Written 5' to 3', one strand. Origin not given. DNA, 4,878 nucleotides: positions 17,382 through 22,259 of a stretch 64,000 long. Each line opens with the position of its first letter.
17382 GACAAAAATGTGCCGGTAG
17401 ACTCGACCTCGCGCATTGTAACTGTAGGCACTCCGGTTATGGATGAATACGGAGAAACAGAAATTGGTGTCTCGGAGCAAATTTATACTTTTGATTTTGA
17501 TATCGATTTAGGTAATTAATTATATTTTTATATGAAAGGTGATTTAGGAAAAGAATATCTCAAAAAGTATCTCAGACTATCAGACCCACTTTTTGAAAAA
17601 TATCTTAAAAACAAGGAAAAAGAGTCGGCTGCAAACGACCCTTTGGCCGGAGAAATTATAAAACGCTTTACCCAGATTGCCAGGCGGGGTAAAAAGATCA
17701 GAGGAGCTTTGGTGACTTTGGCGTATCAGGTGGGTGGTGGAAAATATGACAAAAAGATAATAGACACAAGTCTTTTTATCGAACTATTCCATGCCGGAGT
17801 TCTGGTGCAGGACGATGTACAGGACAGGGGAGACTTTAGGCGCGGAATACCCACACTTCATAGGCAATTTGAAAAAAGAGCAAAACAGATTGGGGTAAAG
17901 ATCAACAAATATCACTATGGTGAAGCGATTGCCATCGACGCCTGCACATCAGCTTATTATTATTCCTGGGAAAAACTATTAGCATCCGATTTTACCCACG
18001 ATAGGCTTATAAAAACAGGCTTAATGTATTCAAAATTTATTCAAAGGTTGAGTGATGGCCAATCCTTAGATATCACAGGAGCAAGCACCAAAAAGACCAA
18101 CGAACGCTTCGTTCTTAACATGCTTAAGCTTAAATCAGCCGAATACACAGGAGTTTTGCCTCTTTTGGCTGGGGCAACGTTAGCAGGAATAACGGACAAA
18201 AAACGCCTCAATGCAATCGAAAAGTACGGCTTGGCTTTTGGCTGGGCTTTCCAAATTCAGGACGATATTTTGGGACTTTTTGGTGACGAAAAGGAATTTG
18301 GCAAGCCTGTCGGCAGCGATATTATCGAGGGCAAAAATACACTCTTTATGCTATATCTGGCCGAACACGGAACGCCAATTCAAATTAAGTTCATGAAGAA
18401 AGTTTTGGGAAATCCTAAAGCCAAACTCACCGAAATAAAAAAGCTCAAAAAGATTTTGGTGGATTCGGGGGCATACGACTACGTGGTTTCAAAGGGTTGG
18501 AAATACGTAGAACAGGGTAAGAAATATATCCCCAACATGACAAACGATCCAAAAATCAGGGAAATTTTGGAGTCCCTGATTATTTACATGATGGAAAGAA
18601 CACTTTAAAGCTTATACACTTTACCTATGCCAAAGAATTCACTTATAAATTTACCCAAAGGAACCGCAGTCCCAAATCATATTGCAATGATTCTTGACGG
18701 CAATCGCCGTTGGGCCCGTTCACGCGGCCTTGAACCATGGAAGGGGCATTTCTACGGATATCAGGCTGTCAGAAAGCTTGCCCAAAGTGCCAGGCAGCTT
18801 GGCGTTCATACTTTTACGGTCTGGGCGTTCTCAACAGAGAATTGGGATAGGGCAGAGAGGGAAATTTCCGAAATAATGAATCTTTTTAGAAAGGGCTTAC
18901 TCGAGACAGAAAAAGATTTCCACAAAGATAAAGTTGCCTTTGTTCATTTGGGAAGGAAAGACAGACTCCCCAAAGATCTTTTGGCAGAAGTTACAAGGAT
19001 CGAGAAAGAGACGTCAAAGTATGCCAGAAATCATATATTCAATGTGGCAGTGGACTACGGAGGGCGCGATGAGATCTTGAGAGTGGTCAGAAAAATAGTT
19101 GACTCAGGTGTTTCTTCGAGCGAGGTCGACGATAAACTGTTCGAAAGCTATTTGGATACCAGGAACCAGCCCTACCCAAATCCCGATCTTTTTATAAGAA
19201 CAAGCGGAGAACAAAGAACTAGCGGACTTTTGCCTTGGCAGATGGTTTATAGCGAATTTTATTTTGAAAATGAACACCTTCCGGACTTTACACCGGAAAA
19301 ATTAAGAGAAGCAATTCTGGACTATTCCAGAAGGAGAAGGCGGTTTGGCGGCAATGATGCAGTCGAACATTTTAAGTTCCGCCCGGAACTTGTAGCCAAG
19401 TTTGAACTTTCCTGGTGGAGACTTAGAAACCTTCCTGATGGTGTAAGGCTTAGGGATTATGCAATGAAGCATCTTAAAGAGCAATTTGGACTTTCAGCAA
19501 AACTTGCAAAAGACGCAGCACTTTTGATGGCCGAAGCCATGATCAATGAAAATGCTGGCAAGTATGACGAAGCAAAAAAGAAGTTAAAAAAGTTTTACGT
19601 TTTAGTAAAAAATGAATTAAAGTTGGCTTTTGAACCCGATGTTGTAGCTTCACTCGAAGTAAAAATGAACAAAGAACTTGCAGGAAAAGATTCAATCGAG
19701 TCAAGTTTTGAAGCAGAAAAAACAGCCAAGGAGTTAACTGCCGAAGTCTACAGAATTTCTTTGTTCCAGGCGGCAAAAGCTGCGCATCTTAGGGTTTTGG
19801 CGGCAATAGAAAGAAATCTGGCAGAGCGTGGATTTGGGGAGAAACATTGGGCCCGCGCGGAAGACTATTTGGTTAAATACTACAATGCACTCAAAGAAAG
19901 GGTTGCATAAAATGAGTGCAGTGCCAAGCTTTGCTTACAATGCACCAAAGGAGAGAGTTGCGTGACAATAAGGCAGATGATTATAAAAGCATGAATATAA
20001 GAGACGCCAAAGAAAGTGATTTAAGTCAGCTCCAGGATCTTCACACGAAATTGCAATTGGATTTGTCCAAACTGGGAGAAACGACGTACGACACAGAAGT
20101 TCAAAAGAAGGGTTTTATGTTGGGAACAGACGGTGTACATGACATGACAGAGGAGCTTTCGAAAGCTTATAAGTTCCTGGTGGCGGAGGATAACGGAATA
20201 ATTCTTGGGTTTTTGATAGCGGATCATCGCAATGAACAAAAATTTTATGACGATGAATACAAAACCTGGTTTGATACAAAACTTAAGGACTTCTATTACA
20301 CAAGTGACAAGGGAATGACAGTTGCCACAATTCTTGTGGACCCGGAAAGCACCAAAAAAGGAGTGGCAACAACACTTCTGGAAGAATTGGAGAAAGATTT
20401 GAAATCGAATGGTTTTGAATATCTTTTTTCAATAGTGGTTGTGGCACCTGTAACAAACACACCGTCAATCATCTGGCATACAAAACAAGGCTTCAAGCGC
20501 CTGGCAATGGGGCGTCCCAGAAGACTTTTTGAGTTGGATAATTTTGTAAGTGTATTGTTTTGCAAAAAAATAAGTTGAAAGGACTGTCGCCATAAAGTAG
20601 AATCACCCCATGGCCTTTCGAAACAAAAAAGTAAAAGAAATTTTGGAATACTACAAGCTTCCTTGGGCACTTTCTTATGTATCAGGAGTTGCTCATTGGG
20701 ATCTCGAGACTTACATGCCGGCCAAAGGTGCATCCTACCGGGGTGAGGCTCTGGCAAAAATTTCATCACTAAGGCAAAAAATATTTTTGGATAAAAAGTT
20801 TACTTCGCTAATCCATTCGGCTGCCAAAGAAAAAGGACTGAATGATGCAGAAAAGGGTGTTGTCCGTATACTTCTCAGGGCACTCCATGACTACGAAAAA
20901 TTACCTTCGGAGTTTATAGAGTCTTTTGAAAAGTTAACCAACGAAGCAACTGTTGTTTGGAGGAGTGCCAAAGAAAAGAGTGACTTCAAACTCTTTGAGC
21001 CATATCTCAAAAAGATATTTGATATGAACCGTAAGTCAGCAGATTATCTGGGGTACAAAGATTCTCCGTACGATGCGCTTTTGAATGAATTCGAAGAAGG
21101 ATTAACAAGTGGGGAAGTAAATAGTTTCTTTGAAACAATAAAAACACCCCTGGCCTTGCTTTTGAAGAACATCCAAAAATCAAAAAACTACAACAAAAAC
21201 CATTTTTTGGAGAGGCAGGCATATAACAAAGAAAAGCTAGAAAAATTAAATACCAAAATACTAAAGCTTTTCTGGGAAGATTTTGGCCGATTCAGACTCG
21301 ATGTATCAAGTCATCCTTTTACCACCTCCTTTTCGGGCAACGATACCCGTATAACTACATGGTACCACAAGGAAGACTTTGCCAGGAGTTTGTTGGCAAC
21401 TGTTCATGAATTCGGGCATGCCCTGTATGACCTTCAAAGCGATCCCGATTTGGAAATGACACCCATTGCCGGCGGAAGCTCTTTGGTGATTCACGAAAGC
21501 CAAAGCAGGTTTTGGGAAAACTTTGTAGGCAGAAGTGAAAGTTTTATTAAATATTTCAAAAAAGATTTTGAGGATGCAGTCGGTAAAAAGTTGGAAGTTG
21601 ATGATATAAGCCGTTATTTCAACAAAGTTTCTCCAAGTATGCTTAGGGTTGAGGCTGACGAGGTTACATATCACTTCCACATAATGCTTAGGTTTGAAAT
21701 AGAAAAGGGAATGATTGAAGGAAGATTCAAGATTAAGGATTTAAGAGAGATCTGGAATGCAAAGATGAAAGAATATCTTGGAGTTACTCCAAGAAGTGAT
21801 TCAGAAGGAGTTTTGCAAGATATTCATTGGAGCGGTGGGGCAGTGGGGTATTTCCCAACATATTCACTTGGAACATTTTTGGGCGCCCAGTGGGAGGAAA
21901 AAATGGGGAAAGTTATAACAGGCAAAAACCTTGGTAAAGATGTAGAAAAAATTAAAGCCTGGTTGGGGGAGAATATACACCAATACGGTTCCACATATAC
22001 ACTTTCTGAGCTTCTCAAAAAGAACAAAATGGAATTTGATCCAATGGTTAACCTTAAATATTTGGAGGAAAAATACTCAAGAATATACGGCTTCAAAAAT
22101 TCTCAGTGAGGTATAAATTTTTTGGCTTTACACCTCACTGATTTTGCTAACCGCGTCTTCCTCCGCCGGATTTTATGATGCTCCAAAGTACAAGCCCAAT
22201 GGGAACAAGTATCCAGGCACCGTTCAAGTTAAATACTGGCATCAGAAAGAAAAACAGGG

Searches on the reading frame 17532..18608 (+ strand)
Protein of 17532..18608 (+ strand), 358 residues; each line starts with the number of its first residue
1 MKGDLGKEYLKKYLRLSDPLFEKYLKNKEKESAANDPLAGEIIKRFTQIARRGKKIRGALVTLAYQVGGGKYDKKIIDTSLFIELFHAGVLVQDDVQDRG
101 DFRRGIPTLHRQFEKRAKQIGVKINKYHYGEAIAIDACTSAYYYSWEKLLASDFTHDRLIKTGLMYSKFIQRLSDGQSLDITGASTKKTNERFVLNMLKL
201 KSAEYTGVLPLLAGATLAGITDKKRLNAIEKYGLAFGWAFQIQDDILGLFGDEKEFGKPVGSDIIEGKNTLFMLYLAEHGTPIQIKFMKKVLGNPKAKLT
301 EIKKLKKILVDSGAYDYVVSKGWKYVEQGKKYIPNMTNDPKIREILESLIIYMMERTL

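Call 108: search_protein_families(library=pfam, proteins=[window:17532-18608:+], max_evalue=0.00001)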
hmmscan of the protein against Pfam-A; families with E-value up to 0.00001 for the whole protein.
window:17532-18608:+ (358 aa): 1 family
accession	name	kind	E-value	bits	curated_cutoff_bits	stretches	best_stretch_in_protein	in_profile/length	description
PF00348.22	polyprenyl_synt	-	5.3e-47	160.6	27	1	48-308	10-250/251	Polyprenyl synthetase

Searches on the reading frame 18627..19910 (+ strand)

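Call 108: search_protein_families(library=pfam, proteins=[window:18627-19910:+], max_evalue=0.00001)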
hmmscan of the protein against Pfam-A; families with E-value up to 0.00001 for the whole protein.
window:18627-19910:+ (427 aa): 1 family
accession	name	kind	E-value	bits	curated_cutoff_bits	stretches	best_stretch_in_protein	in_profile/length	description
PF01255.24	Prenyltransf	-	8.3e-69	231.9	27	1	22-241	1-219/219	Putative undecaprenyl diphosphate synthase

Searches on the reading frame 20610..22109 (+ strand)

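Call 109: search_protein_families(library=pfam, proteins=[window:20610-22109:+], max_evalue=0.00001)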
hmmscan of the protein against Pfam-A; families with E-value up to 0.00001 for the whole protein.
window:20610-22109:+ (499 aa): 1 family
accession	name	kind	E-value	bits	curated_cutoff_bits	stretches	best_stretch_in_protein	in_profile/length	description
PF02074.21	Peptidase_M32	-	4.5e-145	484.4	25.1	1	21-489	12-489/489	Carboxypeptidase Taq (M32) metallopeptidase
